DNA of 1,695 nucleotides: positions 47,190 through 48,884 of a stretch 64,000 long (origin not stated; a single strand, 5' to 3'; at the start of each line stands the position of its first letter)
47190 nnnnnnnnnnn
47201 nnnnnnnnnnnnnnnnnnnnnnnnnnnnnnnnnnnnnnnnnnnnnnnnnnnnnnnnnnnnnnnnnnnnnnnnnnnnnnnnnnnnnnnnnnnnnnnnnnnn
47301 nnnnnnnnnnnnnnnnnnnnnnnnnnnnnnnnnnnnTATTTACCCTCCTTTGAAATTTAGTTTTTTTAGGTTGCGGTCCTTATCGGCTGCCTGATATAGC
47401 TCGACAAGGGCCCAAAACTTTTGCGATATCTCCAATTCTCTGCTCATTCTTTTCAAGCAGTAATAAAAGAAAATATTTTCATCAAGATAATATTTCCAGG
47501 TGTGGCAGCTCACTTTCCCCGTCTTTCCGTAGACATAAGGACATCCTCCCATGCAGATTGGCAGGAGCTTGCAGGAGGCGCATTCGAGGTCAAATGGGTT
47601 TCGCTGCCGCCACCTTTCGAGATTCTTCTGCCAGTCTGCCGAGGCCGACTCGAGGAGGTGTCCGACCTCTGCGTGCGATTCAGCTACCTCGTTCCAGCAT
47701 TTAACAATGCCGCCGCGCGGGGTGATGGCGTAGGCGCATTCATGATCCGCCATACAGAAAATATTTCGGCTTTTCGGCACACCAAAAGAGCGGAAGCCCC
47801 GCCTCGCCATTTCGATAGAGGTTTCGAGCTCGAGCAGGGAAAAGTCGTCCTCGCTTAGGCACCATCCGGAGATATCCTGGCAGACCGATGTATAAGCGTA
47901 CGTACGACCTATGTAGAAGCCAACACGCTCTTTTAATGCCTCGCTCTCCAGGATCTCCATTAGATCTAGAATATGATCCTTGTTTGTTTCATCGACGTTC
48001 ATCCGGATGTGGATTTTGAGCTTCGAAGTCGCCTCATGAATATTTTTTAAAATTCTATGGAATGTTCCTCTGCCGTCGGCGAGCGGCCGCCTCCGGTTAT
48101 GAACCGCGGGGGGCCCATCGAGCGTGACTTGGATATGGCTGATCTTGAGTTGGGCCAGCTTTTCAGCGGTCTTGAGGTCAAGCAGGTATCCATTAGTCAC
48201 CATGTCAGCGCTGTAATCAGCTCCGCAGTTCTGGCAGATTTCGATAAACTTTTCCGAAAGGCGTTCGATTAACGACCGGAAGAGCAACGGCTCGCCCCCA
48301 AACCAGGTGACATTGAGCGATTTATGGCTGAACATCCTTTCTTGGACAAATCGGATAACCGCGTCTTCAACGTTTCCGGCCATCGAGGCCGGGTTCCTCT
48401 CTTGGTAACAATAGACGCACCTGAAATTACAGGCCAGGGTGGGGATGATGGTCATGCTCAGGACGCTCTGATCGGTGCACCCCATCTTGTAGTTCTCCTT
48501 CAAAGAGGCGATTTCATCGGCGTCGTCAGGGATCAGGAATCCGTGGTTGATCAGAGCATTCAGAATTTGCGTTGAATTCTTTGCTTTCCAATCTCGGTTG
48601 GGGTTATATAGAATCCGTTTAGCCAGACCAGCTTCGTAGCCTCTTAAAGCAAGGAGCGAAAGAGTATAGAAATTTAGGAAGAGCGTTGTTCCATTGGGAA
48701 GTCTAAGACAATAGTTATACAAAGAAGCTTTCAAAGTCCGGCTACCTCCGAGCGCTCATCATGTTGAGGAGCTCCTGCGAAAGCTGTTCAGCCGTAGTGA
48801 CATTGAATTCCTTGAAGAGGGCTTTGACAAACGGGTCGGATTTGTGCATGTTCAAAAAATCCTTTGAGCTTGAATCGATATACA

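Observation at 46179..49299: Radical SAM/SPASM maturase flanked by three paralogous Tat-signal cysteine-pentad-repeat proteins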

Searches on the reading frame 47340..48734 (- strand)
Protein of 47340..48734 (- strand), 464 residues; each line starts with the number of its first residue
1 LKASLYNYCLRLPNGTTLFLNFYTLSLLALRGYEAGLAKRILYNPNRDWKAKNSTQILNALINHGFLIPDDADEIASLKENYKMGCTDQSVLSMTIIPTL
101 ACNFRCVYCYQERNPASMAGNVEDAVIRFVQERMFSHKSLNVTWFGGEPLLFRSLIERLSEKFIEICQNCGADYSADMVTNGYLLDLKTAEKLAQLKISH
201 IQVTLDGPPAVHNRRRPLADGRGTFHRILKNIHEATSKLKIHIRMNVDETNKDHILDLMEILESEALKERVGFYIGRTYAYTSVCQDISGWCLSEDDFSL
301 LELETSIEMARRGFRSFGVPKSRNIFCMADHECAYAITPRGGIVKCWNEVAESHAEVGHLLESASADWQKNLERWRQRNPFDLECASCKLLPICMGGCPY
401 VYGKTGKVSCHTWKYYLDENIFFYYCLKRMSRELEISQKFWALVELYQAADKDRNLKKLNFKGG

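Call 3: search_protein_families(library=ncbifam, proteins=[window:47340-48734:-], max_evalue=1)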
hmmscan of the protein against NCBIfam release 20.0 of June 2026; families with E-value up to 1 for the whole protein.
window:47340-48734:- (464 aa): 73 families (the best 25 are shown)
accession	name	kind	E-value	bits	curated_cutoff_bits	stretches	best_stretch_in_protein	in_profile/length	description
TIGR04334.1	rSAM_Clo7bot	equivalog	4.7e-94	315.5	600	1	2-428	1-436/440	radical SAM/SPASM domain Clo7bot peptide maturase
TIGR04463.1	rSAM_vs_C_rich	equivalog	8.1e-93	311.5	525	1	48-423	38-426/438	TIGR04463 family radical SAM/SPASM RiPP maturase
NF038107.1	rSAM_NF038107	equivalog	6.9e-63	212.9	600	1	55-402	48-405/444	Cys-every-fifth radical SAM/SPASM peptide maturase CefB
NF052473.1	rSAM_FlmE_OhkG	exception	5.2e-54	183.7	500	2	2-264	2-278/481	FlmE/OhkG family radical SAM/SPASM peptide maturase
TIGR04280.1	geopep_mat_rSAM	hypoth_equivalog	1.9e-53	182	400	1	59-408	51-403/428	geopeptide radical SAM maturase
NF047865.1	rSAM_PapB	equivalog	2.7e-39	135.3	340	1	91-401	2-319/330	PapB family radical SAM/SPASM ranthipeptide maturase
NF041298.1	rSAM_mat_DynA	equivalog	1.2e-23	83.6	450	1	96-400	5-323/356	dynobactin maturation radical SAM/SPASM protein DynA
TIGR04064.1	rSAM_nif11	equivalog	1e-22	80.5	518.7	2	84-234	70-223/459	nif11-like peptide radical SAM maturase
TIGR04068.1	rSAM_ocin_clost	equivalog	1.7e-22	79.9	500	1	50-240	42-237/462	Cys-rich peptide radical SAM maturase CcpM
TIGR03906.1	quino_hemo_SAM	equivalog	3.8e-19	68.7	453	2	89-273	91-276/467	quinohemoprotein amine dehydrogenase maturation protein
TIGR04083.1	rSAM_pep_methan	hypoth_equivalog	1.1e-18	67.3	300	1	95-401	3-313/376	TIGR04083 family peptide-modifying radical SAM enzyme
NF041707.1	rSAM_YhhB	equivalog_domain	2.6e-18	66.1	445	2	102-237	12-154/369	cyclophane-forming radical SAM/SPASM peptide maturase YhhB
TIGR03974.1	rSAM_six_Cys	equivalog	6.8e-18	64.8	425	1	57-262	65-274/451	thioether cross-link-forming SCIFF peptide maturase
TIGR03942.1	sulfatase_rSAM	equivalog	8.2e-18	64.6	349.45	2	100-262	9-176/363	anaerobic sulfatase maturase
TIGR04546.1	rSAM_ahbC_deAc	equivalog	2.4e-17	62.8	650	1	99-275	46-212/390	12,18-didecarboxysiroheme deacetylase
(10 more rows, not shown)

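Call 4: search_protein_families(library=pfam, proteins=[window:47340-48734:-], max_evalue=1)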
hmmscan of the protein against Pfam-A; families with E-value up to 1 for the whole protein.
window:47340-48734:- (464 aa): 2 families
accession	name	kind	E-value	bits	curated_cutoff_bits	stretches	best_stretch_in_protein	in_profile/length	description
PF04055.27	Radical_SAM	-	9.9e-17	62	29.5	1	96-260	1-164/166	Radical SAM superfamily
PF13353.11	Fer4_12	-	3e-05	24.8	22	1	101-216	14-124/137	4Fe-4S single cluster domain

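Call 12: find_homologous_proteins(query=window:47340-48734:-, max_evalue=1e-20)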
Query window:47340-48734:- (464 aa): 3356 proteins with E <= 1e-20 among 8000 candidates; the best 120 are listed.
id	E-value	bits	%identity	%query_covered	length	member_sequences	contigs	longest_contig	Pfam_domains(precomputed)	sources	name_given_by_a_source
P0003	0.0e+0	1091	100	100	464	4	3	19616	PF04055.28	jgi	-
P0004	3.1e-165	569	54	96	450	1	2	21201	PF04055.28,PF13353.12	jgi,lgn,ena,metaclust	metaclust:\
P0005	1.7e-164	566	52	100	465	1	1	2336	PF04055.28,PF13353.12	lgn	-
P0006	2.0e-160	553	52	97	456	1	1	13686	PF04055.28,PF13353.12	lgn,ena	-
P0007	8.8e-160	551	52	96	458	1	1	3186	PF04055.28,PF13353.12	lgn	-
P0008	1.0e-159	550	53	96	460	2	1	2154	PF04055.28,PF13353.12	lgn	-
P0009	5.8e-158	545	52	97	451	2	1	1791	PF04055.28,PF13353.12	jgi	jgi:uncharacterized protein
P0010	3.2e-157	542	51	100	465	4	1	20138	PF04055.28,PF13353.12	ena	-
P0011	1.3e-156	540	52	96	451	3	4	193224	PF04055.28,PF13353.12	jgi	jgi:uncharacterized protein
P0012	7.9e-153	528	52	96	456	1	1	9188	PF04055.28,PF13353.12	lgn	-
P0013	5.1e-152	525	50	96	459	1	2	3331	PF04055.28,PF13353.12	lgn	-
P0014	8.0e-152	524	52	96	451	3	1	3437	PF04055.28,PF13353.12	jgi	jgi:uncharacterized protein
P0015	1.9e-151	523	51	96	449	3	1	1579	PF04055.28,PF13353.12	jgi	jgi:uncharacterized protein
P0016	2.2e-150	520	52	94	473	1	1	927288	PF04055.28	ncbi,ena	-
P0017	2.5e-149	516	50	96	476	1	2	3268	PF04055.28,PF13353.12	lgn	-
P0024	1.7e-146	507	48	99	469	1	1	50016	PF04055.28,PF13353.12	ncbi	-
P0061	5.3e-134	466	45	98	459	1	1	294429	PF04055.28,PF13353.12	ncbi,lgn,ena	-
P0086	1.6e-127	444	44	97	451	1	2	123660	PF04055.28,PF13353.12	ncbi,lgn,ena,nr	ncbi:MAG: radical SAM protein [Myxococcota bacterium]|nr:radical SAM protein [Myxococcota bacterium]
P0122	2.0e-101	358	39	96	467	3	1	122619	PF04055.28,PF13353.12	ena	-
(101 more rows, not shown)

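Call 13: find_encoding_contigs(protein=P0004, flank=5000, max_places=2)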
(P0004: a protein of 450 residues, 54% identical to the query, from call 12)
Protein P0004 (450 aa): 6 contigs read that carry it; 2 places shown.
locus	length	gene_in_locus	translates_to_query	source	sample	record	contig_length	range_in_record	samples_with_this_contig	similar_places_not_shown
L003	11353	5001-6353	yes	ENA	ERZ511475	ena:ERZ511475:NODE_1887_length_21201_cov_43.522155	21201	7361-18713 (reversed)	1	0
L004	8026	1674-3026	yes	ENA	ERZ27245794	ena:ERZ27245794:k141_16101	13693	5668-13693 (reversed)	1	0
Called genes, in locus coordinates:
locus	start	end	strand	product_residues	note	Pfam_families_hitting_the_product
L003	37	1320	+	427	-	PF00872:Transposase_mut, PF10551:MULE (weak)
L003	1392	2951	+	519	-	-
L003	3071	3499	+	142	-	-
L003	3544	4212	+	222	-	-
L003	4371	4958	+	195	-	-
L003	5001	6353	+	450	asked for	PF04055:Radical_SAM, PF13353:Fer4_12 (weak)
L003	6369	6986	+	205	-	-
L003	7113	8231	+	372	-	-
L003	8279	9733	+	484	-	PF06271:RDD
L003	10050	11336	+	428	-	-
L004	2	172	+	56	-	?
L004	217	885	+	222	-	-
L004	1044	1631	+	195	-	-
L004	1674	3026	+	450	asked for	PF04055:Radical_SAM, PF13353:Fer4_12 (weak)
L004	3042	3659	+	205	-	-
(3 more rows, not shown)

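Call 14: find_encoding_contigs(protein=P0016, flank=5000, max_places=2)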
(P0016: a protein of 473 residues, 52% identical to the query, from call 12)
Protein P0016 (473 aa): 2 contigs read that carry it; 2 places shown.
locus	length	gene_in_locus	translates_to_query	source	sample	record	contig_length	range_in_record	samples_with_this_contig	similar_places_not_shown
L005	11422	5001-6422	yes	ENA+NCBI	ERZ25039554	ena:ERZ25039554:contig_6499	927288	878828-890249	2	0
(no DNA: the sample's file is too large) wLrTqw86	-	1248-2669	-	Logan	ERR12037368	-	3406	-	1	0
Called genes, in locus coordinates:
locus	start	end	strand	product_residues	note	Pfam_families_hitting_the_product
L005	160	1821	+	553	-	PF01425:Amidase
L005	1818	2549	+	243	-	PF00005:ABC_tran, PF13304:AAA_21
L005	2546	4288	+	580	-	PF16949:ABC_tran_2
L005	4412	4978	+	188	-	-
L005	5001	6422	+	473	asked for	PF04055:Radical_SAM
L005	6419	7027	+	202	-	-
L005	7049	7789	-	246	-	PF03741:TerC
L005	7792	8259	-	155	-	PF13686:DrsE_2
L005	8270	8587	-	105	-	PF04358:DsrC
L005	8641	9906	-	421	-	PF07992:Pyr_redox_2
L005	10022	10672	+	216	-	PF03352:Adenine_glyco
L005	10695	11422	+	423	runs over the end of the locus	PF01306:LacY_symp (faint), PF07690:MFS_1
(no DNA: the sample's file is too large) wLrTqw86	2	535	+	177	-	?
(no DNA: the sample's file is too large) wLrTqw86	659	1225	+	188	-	-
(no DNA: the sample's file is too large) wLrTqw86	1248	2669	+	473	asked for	PF04055:Radical_SAM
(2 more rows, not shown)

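Call 15: find_encoding_contigs(protein=P0011, flank=5000, max_places=2)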
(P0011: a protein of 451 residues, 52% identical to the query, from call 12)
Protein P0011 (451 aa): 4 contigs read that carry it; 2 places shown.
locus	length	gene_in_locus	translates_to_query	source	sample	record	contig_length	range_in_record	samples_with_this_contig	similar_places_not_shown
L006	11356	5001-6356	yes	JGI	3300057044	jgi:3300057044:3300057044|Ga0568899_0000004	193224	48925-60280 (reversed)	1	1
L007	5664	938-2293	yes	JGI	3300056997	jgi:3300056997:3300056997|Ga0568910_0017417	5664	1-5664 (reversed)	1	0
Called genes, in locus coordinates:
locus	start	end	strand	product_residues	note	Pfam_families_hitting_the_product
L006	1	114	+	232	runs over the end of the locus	PF12724:Flavodoxin_5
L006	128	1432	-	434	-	PF06808:DctM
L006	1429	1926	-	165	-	PF04290:DctQ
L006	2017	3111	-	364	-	PF03480:DctP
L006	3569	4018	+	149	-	-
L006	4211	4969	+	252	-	-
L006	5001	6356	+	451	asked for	PF04055:Radical_SAM, PF13353:Fer4_12 (weak)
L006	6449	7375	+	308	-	-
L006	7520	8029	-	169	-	PF02544:Steroid_dh (weak), PF04191:PEMT, PF06966:DUF1295 (weak)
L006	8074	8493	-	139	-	PF01957:NfeD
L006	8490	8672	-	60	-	-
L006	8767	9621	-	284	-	PF16138:DUF4846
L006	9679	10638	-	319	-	PF02558:ApbA, PF08546:ApbA_C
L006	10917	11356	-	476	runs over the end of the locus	PF02934:GatB_N, PF02637:GatB_Yqey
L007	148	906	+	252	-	-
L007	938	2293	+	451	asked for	PF04055:Radical_SAM, PF13353:Fer4_12 (weak)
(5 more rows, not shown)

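Call 27: find_related_loci(query=A4, collection=genome_contigs, flank=4000)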
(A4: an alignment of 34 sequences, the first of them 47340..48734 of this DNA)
Query A4 (464 aa) in genome_contigs; peptide patterns used: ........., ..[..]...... (x = any residue, [..] = any of these).
599 stretches matched a pattern (row limit reached: there are more); 501 encode a relative of the query (tblastn E <= 1e-3); the best 80 are kept; 80 distinct loci.
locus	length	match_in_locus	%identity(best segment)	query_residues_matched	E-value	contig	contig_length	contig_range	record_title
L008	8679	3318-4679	49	1-453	1e-149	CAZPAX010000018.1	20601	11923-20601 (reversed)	MAG TPA_asm: uncultured Eubacteriales bacterium isolate binchicken_co124_359 genome assembly, contig: NODE_1205_length_2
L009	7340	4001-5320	36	1-433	8e-84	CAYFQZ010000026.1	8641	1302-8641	MAG TPA_asm: uncultured Ignavibacteria bacterium isolate ERP108616_co1_151 genome assembly, contig: k119_102413, whole g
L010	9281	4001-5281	36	1-418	3e-82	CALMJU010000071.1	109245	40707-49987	MAG TPA_asm: uncultured Acidobacteria bacterium isolate SRR8859388_bin.2_CONCOCT_v1.1_MAG genome assembly, contig: ERZ16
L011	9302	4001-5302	34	1-425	7e-80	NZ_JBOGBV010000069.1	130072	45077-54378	MAG: Paraclostridium sp. isolate WFFMC_MAG_413 k139_535015_flag=0_multi=83.3836_len=130072, whole genome shotgun sequenc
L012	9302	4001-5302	34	1-425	3e-79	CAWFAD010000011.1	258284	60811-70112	MAG: uncultured bacterium isolate MFD04716.bin.1.315 genome assembly, contig: contig_50524, whole genome shotgun sequenc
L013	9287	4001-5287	35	14-440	5e-79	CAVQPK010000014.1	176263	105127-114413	MAG: uncultured Acidobacteriota bacterium isolate MFD09964.bin.2.231 genome assembly, contig: contig_86484, whole genome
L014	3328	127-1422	35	2-425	3e-79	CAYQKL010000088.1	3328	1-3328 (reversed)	MAG TPA_asm: uncultured bacterium isolate binchicken_co274_33 genome assembly, contig: NODE_68751_length_3328_cov_8.8450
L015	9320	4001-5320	36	1-434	1e-83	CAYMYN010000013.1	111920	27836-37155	MAG TPA_asm: uncultured Planctomycetaceae bacterium isolate binchicken_co315_74 genome assembly, contig: NODE_147_length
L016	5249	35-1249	36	1-399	2e-77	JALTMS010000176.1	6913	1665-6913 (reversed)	MAG: Acidobacteria bacterium isolate S139_metabat2_scaf2bin.030 S139_NODE_15014_length_6913_cov_1.922487, whole genome s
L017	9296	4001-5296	34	8-423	7e-77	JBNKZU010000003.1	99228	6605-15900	MAG: Thiohalomonadaceae bacterium isolate D1.bin.2.orig k141_861241, whole genome shotgun sequence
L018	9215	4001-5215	35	1-400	9e-76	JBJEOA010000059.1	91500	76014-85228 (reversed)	MAG: Lachnospiraceae bacterium isolate LOHA14_bin.036 NODE_70_length_91500_cov_11.672404, whole genome shotgun sequence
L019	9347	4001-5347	34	1-436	4e-76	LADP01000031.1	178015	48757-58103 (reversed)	MAG: Peptococcaceae bacterium BRH_c8a BRHa_1005672, whole genome shotgun sequence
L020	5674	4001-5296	34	4-423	1e-74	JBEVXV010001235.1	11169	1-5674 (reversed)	MAG: Sedimenticola sp. isolate 2 TCF1 c_000000000334, whole genome shotgun sequence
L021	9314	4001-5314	34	1-429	5e-74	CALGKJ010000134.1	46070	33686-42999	MAG: uncultured Clostridia bacterium isolate N1_Bin_Bin_25_1 genome assembly, contig: c_000003499393, whole genome shotg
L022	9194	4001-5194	36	1-410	4e-73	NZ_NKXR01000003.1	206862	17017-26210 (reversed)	Collinsella sp. TF06-26 TF06-26.Scaf3, whole genome shotgun sequence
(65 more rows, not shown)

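Call 38: find_encoding_contigs(protein=P0024, flank=6000, max_places=1)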
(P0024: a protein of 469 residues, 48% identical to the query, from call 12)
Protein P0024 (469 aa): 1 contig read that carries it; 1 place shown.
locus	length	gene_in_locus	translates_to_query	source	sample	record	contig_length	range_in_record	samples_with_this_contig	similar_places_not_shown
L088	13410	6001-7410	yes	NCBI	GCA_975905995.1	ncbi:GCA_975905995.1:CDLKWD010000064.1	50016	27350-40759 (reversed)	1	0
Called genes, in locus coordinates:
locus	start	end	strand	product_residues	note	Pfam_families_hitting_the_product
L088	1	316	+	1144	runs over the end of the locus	PF13424:TPR_12, PF14938:SNAP (weak), PF17874:TPR_MalT, PF13424:TPR_12, PF13424:TPR_12, PF17874:TPR_MalT, PF13424:TPR_12, PF12770:CHAT, +16 more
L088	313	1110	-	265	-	-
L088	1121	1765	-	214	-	PF08281:Sigma70_r4_2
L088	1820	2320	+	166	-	-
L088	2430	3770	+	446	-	PF02985:HEAT (faint), PF13646:HEAT_2, PF03130:HEAT_PBS (faint), PF12717:Cnd1 (faint), PF13513:HEAT_EZ (faint), PF13646:HEAT_2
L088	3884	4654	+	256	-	-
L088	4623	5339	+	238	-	-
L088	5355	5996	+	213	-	-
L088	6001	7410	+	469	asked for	PF04055:Radical_SAM, PF13353:Fer4_12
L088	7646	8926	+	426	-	PF07690:MFS_1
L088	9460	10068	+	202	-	PF00440:TetR_N, PF08360:TetR_C_5 (weak), PF17922:TetR_C_17 (faint)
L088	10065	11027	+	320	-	PF00005:ABC_tran, PF13304:AAA_21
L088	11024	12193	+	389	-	PF12679:ABC2_membrane_2, PF12698:ABC2_membrane_3, PF01061:ABC2_membrane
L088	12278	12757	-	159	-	-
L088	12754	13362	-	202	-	PF07638:Sigma70_ECF (weak), PF04542:Sigma70_r2, PF08281:Sigma70_r4_2, PF04545:Sigma70_r4 (weak)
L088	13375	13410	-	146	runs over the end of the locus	PF19762:DUF6249 (faint)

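Call 39: find_encoding_contigs(protein=P0086, flank=6000, max_places=1)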
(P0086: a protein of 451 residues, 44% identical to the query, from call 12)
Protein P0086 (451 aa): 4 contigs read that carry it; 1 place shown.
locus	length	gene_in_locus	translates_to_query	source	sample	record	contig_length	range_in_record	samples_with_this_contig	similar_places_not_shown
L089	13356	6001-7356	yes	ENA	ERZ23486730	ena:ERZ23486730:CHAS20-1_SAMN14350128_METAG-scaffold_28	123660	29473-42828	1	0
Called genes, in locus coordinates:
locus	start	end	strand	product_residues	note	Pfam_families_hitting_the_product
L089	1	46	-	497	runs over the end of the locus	PF00437:T2SSE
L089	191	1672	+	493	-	PF00089:Trypsin, PF13365:Trypsin_2, PF00595:PDZ, PF12812:PDZ_1 (faint), PF13180:PDZ_2, PF17820:PDZ_6, PF19805:DUF6288 (faint), PF00595:PDZ (weak)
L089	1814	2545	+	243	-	PF01250:Ribosomal_S6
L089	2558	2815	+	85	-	PF01084:Ribosomal_S18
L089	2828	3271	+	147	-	PF01281:Ribosomal_L9_N, PF03948:Ribosomal_L9_C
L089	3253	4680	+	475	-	PF00772:DnaB, PF03796:DnaB_C, PF06745:ATPase (weak), PF13481:AAA_25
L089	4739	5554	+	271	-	-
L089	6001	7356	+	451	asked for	PF04055:Radical_SAM, PF13353:Fer4_12 (weak)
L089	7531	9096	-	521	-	-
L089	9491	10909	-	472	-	PF13230:GATase_4 (weak), PF13522:GATase_6, PF13537:GATase_7, PF00156:Pribosyltran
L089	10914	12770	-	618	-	PF03979:Sigma70_r1_1, PF00140:Sigma70_r1_2, PF04546:Sigma70_ner (weak), PF04542:Sigma70_r2, PF04539:Sigma70_r3, PF04545:Sigma70_r4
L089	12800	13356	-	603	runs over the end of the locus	PF01807:Zn_ribbon_DnaG, PF08275:DNAG_N, PF13662:Toprim_4, PF01751:Toprim, PF13155:Toprim_2, PF13362:Toprim_3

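Call 40: find_encoding_contigs(protein=P0061, flank=6000, max_places=1)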
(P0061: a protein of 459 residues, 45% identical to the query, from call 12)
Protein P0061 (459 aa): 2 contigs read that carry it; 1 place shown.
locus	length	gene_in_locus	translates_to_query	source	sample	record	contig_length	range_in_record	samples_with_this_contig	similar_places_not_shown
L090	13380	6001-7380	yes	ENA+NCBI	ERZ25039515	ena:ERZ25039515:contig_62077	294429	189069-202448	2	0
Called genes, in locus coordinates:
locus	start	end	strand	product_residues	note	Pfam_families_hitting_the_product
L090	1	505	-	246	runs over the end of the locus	PF22725:GFO_IDH_MocA_C3 (weak), PF02894:GFO_IDH_MocA_C (weak)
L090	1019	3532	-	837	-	PF02927:CelD_N (faint), PF00759:Glyco_hydro_9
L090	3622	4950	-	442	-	-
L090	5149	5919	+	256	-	-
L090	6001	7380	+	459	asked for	PF04055:Radical_SAM, PF13353:Fer4_12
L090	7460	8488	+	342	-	-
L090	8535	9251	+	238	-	PF03783:CsgG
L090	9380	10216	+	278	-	PF18961:DUF5703_N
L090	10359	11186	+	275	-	-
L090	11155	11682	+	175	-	-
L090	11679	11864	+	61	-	-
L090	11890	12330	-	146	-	PF03572:Peptidase_S41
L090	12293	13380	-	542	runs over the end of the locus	PF26550:Tricorn_2nd, PF14684:Tricorn_C1, PF14685:PDZ_Tricorn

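Call 41: find_encoding_contigs(protein=P0122, flank=6000, max_places=1)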
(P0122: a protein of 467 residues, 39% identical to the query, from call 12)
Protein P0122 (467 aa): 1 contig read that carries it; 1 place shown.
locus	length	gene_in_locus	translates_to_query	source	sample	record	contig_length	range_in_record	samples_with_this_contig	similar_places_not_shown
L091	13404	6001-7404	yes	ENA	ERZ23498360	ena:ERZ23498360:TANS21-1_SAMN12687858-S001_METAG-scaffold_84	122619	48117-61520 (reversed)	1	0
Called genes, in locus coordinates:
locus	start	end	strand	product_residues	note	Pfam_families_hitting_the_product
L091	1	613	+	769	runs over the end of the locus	PF25174:Beta-prop_THOC3 (faint), PF26549:Tricorn_N (faint), PF07676:PD40 (faint), PF00326:Peptidase_S9, PF01738:DLH (faint)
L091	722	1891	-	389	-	PF12679:ABC2_membrane_2, PF12698:ABC2_membrane_3, PF01061:ABC2_membrane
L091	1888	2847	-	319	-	PF00005:ABC_tran, PF02463:SMC_N (faint), PF13304:AAA_21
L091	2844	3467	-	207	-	PF00440:TetR_N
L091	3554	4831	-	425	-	PF07690:MFS_1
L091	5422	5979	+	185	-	-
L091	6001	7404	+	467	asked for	PF04055:Radical_SAM, PF13353:Fer4_12 (faint)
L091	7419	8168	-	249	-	-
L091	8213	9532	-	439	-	PF25767:ARM_TBCD_2nd (faint), PF02985:HEAT (faint), PF13513:HEAT_EZ (faint), PF13646:HEAT_2, PF03130:HEAT_PBS (faint), PF01602:Adaptin_N (faint), PF13646:HEAT_2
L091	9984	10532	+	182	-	PF08281:Sigma70_r4_2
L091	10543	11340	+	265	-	-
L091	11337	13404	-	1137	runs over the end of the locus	PF13424:TPR_12, PF14938:SNAP, PF13424:TPR_12, PF13424:TPR_12, PF17874:TPR_MalT, PF13424:TPR_12, PF17874:TPR_MalT, PF13424:TPR_12, +25 more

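Call 43: search_solved_structures(query=window:47340-48734:-, max_evalue=0.001, show_alignments=1)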
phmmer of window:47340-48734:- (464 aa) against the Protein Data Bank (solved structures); distinct sequences matched with E-value up to 0.001: 6.
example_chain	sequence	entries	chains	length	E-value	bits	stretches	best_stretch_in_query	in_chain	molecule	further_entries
5wgg_A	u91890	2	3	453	2.3e-12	49.7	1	93-262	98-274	Radical SAM domain protein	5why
4k37_A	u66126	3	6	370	1.5e-08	37.1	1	92-244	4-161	Anaerobic sulfatase-maturating enzyme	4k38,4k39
4k36_A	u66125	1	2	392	1.5e-08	37.1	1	92-244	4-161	Anaerobic sulfatase-maturating enzyme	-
8vpo_A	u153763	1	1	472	1.1e-07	34.2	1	55-231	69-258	Radical SAM core domain-containing protein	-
6efn_A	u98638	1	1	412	1.9e-07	33.4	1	91-286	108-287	Sporulation killing factor maturation protein SkfB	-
9gm3_A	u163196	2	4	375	1.8e-06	30.3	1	100-229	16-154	ChlB radical SAM domain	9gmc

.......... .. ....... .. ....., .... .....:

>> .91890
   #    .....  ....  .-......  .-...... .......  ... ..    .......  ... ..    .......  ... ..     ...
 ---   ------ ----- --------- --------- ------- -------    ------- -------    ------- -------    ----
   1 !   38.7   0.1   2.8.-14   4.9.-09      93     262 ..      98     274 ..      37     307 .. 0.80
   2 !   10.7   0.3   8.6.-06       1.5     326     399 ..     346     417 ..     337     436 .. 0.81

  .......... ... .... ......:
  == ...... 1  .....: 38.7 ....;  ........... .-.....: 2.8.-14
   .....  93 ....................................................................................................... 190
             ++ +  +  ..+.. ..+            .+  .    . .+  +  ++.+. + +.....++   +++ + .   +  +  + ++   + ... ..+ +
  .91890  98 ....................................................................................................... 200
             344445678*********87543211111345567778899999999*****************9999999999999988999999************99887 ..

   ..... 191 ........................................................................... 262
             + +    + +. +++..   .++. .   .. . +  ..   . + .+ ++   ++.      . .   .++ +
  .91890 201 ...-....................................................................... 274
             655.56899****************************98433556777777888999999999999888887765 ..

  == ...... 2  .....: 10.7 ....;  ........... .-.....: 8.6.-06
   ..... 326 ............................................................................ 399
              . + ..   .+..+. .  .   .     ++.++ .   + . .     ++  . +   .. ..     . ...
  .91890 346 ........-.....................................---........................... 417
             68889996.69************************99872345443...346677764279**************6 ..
